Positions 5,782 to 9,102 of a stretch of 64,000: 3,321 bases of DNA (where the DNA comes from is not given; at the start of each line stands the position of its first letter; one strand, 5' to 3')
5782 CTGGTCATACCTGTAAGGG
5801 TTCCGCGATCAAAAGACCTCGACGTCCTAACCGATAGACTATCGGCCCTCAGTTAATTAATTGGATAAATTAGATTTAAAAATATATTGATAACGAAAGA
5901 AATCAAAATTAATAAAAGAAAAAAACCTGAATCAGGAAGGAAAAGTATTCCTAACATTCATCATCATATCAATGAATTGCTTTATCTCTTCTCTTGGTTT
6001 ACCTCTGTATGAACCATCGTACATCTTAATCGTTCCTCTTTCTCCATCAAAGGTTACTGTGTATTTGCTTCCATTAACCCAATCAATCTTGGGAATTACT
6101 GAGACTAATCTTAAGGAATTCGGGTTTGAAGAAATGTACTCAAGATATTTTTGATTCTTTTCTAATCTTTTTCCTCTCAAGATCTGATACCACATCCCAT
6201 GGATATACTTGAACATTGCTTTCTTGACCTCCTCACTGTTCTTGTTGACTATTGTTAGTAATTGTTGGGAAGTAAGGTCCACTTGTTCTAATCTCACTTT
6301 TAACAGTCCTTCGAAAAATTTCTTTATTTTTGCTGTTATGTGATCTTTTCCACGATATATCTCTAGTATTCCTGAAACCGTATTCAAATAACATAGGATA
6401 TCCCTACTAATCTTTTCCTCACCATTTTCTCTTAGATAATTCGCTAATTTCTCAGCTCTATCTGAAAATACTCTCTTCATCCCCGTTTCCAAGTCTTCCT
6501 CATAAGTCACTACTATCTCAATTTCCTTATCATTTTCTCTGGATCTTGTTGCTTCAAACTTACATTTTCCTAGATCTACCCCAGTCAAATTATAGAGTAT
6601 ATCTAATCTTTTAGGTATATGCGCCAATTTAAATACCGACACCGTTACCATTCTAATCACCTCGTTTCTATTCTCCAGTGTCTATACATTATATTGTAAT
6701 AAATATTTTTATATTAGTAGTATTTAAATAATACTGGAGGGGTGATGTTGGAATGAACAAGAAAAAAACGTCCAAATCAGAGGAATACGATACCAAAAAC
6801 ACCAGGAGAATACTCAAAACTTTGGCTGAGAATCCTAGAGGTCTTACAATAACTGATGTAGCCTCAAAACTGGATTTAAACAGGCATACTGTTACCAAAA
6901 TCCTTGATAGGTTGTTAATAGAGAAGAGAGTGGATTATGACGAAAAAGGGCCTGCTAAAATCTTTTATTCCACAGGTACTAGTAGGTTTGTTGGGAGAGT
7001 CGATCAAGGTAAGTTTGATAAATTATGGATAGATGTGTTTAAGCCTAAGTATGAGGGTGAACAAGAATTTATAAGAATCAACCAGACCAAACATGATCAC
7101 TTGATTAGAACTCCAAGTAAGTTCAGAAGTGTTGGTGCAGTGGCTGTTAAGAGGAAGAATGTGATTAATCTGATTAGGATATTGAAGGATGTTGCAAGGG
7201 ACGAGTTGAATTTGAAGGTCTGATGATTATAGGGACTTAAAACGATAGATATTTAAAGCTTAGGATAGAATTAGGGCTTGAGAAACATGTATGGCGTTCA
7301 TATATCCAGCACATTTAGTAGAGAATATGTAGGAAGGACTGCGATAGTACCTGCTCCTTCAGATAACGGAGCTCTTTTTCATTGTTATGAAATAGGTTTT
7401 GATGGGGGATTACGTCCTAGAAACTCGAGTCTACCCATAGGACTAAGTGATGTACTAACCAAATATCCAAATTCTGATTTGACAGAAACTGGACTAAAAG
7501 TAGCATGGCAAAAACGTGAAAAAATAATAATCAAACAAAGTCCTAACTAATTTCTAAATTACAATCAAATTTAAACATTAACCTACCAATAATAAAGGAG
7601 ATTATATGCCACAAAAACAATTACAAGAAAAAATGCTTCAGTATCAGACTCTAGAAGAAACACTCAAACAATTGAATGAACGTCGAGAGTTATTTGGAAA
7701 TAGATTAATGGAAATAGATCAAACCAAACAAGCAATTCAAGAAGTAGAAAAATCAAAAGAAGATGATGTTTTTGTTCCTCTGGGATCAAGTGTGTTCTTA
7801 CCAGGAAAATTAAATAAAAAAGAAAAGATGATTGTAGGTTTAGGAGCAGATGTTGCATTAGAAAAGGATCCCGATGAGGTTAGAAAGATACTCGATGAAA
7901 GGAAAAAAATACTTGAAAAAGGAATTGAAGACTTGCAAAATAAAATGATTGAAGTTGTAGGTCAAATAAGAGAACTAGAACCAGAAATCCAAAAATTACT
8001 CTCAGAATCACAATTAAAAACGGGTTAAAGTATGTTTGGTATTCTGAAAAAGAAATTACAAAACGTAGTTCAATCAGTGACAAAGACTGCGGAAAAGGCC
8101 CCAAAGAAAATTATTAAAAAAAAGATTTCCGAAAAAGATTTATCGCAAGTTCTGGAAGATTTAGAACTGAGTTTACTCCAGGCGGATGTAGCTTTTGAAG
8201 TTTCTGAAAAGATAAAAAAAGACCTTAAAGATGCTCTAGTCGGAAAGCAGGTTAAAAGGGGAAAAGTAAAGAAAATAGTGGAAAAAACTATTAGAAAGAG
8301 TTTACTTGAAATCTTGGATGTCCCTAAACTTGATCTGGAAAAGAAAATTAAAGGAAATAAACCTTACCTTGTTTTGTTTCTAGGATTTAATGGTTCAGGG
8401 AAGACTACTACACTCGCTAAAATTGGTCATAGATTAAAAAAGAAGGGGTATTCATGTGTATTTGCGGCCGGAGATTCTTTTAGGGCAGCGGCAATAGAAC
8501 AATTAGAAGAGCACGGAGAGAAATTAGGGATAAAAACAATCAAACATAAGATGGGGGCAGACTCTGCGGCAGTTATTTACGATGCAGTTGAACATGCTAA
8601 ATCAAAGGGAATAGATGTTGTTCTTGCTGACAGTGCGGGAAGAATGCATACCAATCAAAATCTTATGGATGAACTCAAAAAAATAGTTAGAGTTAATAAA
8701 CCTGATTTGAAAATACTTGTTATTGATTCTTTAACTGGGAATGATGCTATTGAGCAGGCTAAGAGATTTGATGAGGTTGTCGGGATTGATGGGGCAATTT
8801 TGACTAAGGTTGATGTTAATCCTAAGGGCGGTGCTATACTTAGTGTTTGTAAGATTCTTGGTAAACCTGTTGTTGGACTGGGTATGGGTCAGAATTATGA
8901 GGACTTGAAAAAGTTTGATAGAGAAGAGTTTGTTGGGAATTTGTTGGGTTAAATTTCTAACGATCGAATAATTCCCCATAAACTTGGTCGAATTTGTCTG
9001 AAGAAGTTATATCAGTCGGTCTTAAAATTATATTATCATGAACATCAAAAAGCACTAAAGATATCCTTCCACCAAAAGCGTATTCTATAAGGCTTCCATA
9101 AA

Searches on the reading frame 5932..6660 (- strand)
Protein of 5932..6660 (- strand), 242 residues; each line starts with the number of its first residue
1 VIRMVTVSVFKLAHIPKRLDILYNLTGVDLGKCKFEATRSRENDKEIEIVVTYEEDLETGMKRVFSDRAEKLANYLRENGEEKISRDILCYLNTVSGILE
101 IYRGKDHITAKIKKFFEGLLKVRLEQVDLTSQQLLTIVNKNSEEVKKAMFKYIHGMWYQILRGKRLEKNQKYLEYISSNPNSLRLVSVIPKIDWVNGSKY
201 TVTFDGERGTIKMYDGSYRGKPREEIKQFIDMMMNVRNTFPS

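Call 9: search_protein_families(library=pfam, proteins=[window:5932-6660:-])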
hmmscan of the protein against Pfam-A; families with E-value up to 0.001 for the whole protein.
window:5932-6660:- (242 aa): 1 family
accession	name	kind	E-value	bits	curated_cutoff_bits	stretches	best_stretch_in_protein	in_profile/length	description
PF11505.13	DUF3216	-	0.00032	21.3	25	1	70-146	2-78/91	Protein of unknown function (DUF3216)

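Call 48: find_homologous_proteins(query=window:5932-6660:-, max_evalue=1e-10)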
Query window:5932-6660:- (242 aa): 22 proteins with E <= 1e-10 among 262 candidates.
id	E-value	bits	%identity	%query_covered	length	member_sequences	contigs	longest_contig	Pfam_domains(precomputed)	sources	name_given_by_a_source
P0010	1.8e-153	527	100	99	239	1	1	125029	-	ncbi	-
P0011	2.2e-103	363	67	99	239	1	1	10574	-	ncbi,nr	ncbi:MAG: hypothetical protein GF368_03125 [Candidatus Aenigmarchaeota archaeon]|nr:hypothetical pro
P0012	1.4e-95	337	63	96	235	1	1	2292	-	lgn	-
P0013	2.8e-95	336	64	95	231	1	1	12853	-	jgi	jgi:hypothetical protein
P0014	3.3e-95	336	62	99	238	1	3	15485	-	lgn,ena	-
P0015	6.9e-95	335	62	97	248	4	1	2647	-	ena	-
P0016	2.4e-94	333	62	97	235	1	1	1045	-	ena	-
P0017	6.0e-94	332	62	96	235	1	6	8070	-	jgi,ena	-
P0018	2.4e-93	330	61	96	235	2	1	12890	-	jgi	-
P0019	4.9e-93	329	61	96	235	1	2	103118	-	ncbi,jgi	-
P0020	4.8e-92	326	63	96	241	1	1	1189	-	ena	-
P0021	1.1e-90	321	60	96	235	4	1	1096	-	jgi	jgi:hypothetical protein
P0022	1.4e-88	315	60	95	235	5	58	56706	-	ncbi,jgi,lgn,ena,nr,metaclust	ncbi:MAG: hypothetical protein GW780_00405 [Candidatus Aenigmarchaeota archaeon]|nr:hypothetical pro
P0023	2.1e-86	307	60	93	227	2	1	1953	-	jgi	-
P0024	2.3e-84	301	57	99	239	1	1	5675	-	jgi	-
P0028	1.2e-81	292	57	95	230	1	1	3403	-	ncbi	ncbi:MAG: hypothetical protein QXY45_04570 [Candidatus Aenigmatarchaeota archaeon]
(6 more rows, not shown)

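Call 49: find_encoding_contigs(protein=P0012, flank=2500, max_places=3)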
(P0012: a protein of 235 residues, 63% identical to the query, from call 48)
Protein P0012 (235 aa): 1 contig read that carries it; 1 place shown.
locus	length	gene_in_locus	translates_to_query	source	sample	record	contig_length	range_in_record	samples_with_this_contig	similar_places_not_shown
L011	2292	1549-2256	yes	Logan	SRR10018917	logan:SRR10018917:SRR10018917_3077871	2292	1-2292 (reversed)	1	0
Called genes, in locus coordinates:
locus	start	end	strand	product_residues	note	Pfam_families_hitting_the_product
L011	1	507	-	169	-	?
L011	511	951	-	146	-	PF02996:Prefoldin, PF01920:Prefoldin_2 (faint)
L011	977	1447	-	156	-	PF13412:HTH_24 (weak)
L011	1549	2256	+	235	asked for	-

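Call 50: find_encoding_contigs(protein=P0014, flank=2500, max_places=3)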
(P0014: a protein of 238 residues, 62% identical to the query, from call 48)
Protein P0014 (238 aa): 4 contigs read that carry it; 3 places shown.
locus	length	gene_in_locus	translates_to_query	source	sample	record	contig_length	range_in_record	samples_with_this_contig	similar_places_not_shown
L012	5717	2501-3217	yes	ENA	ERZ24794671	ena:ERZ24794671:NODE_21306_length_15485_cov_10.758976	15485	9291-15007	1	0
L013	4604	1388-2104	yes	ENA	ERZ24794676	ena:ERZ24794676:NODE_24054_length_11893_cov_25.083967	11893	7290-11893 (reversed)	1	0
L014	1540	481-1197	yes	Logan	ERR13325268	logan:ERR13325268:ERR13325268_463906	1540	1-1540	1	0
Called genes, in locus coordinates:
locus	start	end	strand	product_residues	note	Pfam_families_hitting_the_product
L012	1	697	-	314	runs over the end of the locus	PF02881:SRP54_N, PF06414:Zeta_toxin (weak), PF13401:AAA_22 (weak), PF00448:SRP54, PF02492:cobW (weak), PF13207:AAA_17 (weak)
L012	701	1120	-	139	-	PF01920:Prefoldin_2 (faint), PF02996:Prefoldin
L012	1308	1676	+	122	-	-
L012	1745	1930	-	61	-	-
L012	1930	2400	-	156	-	PF13384:HTH_23 (faint)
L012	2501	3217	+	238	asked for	-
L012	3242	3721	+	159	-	-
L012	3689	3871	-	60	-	-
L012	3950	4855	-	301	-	PF14528:LAGLIDADG_3 (faint)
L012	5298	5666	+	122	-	-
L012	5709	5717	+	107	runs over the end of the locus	-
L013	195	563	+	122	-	-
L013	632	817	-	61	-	-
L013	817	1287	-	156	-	PF13384:HTH_23 (faint)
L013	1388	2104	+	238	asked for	-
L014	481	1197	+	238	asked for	-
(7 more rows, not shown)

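Call 51: find_encoding_contigs(protein=P0017, flank=2500, max_places=4)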
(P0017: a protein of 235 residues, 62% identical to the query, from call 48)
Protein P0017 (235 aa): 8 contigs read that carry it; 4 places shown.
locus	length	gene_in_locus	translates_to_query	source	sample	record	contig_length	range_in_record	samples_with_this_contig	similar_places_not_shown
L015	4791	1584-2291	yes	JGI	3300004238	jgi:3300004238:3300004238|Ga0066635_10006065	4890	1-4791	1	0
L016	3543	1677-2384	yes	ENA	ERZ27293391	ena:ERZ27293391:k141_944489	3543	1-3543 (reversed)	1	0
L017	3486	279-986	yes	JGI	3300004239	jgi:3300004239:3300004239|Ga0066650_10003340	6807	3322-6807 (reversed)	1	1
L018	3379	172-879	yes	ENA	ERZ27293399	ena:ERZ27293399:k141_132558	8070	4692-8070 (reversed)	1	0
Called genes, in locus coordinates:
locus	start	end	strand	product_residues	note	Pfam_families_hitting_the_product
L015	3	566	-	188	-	?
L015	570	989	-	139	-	-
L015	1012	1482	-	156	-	-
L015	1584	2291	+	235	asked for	-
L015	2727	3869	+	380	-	PF00534:Glycos_transf_1, PF13692:Glyco_trans_1_4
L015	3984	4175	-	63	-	-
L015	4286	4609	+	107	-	-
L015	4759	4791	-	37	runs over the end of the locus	?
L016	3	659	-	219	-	?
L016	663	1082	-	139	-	-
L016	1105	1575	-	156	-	-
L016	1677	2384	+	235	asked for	-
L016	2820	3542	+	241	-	?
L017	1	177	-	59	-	?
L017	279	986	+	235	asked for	-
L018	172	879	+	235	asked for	-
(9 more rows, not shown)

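Call 53: find_encoding_contigs(protein=P0018, flank=2500, max_places=2)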
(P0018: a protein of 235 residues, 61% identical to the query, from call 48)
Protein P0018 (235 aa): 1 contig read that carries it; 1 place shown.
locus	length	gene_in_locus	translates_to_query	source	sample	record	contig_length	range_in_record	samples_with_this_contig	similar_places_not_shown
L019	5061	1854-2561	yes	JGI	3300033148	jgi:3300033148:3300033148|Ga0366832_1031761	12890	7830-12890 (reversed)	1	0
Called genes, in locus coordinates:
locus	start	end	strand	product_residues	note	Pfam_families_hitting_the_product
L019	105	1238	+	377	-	-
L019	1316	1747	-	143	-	-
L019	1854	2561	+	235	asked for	-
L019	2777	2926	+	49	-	PF04014:MazE_antitoxin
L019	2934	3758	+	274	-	-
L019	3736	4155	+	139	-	-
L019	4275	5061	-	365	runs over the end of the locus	PF01637:ATPase_2 (weak), PF05621:TniB (weak), PF13191:AAA_16, PF00004:AAA, PF13401:AAA_22, PF22703:Cdc6_lid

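Call 54: find_encoding_contigs(protein=P0019, flank=2500, max_places=2)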
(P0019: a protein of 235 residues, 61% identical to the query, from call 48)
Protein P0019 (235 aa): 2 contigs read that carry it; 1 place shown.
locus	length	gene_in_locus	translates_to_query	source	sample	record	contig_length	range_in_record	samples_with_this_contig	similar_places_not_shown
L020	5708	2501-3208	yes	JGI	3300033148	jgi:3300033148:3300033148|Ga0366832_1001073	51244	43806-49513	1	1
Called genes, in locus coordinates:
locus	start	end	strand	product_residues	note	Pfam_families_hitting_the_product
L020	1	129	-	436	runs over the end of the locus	PF02881:SRP54_N, PF13401:AAA_22 (weak), PF00448:SRP54, PF01656:CbiA, PF02978:SRP_SPB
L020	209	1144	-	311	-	PF02881:SRP54_N, PF00448:SRP54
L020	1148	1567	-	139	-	PF02996:Prefoldin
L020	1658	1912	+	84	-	-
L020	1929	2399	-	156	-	-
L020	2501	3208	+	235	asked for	-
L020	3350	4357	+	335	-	PF10343:Q_salvage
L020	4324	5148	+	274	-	-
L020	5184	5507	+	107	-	-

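Call 55: find_encoding_contigs(protein=P0024, flank=2500, max_places=2)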
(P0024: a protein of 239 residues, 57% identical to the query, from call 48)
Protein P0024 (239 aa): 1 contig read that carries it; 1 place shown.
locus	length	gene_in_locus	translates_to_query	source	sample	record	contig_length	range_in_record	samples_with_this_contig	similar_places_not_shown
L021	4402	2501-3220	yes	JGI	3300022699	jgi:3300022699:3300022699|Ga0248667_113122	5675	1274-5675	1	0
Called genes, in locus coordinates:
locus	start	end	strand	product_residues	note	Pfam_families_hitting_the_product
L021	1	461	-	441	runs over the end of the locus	PF02881:SRP54_N, PF00448:SRP54, PF10609:ParA (faint), PF13401:AAA_22 (weak), PF01656:CbiA, PF02978:SRP_SPB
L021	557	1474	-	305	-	PF02881:SRP54_N, PF00448:SRP54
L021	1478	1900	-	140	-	PF01920:Prefoldin_2 (faint), PF02996:Prefoldin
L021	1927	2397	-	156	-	PF13412:HTH_24 (weak)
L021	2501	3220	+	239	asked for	-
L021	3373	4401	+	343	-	?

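Call 59: find_encoding_contigs(protein=P0028, flank=2500, max_places=2)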
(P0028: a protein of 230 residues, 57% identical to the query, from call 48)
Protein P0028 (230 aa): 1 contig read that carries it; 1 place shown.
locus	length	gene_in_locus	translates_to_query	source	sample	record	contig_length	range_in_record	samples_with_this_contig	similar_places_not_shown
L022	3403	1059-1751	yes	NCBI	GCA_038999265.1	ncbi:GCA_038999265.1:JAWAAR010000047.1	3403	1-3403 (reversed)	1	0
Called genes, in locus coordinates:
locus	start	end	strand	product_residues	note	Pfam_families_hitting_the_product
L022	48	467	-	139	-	PF02996:Prefoldin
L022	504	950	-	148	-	-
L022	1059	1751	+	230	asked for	-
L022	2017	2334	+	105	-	-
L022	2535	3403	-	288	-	PF13401:AAA_22 (faint), PF22703:Cdc6_lid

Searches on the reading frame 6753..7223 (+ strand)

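Call 9: search_protein_families(library=pfam, proteins=[window:6753-7223:+])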
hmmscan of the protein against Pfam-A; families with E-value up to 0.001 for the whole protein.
window:6753-7223:+ (156 aa): 5 families
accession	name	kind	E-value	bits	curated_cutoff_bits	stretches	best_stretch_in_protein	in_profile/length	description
PF13412.12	HTH_24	-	5.6e-07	29.5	21.9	1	15-54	3-41/48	Winged helix-turn-helix DNA-binding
PF09339.16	HTH_IclR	-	4.1e-05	23.7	22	1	19-54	7-42/52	IclR helix-turn-helix domain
PF12802.13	MarR_2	-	4.3e-05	24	27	1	19-55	9-45/61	MarR family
PF13384.12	HTH_23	-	8.9e-05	22.6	24.6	1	19-54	9-41/50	Homeodomain-like domain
PF01047.28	MarR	-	0.00017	21.8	24.6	1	19-55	7-42/59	MarR family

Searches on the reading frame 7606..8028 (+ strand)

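Call 9: search_protein_families(library=pfam, proteins=[window:7606-8028:+])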
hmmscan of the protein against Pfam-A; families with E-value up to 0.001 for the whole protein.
window:7606-8028:+ (140 aa): 2 families
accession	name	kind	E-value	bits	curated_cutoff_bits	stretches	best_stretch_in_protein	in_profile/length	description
PF02996.22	Prefoldin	-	2.9e-23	82.5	23.2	1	17-132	2-118/120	Prefoldin subunit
PF01920.25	Prefoldin_2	-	4.8e-06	26.9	27.6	1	82-133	53-104/106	Prefoldin subunit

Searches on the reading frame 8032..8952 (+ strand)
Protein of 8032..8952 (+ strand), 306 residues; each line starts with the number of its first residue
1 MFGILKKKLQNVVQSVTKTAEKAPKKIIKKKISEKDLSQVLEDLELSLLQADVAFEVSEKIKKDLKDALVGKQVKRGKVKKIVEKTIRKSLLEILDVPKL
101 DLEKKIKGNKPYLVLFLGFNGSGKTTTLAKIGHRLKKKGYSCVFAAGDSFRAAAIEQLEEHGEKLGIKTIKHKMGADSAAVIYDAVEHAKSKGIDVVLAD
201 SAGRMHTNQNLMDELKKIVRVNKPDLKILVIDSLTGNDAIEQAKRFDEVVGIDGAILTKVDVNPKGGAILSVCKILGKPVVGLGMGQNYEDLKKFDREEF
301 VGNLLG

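Call 9: search_protein_families(library=pfam, proteins=[window:8032-8952:+])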
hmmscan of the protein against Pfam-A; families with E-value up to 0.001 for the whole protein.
window:8032-8952:+ (306 aa): 8 families
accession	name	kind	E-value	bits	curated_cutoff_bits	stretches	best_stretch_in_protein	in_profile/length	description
PF00448.28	SRP54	-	1.1e-72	244.2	22.7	1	112-306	2-196/196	SRP54-type protein, GTPase domain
PF02881.24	SRP54_N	-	6.2e-10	39.6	22.4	1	29-85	15-73/75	SRP54-type protein, helical bundle domain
PF25199.1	nSTAND_NTPase5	-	6.2e-06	26.5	34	1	103-206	33-138/145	Novel STAND NTPase 5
PF06414.18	Zeta_toxin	-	6.9e-06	26.1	22.3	1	106-217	11-119/199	Zeta toxin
PF13207.12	AAA_17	-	2.3e-05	25.1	27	1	117-230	1-108/136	AAA domain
PF13604.12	AAA_30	-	0.00011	22.4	27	1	113-219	20-112/191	AAA domain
PF13401.12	AAA_22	-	0.00018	22.3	27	1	112-223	6-113/130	AAA domain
PF02223.23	Thymidylate_kin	-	0.00062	19.9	27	0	118-197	3-84/185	Thymidylate kinase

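Call 10: find_encoding_contigs(protein=window:8032-8952:+, flank=10000, max_places=6)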
Protein window:8032-8952:+ (306 aa): no gene with exactly this product is on record in the collection.
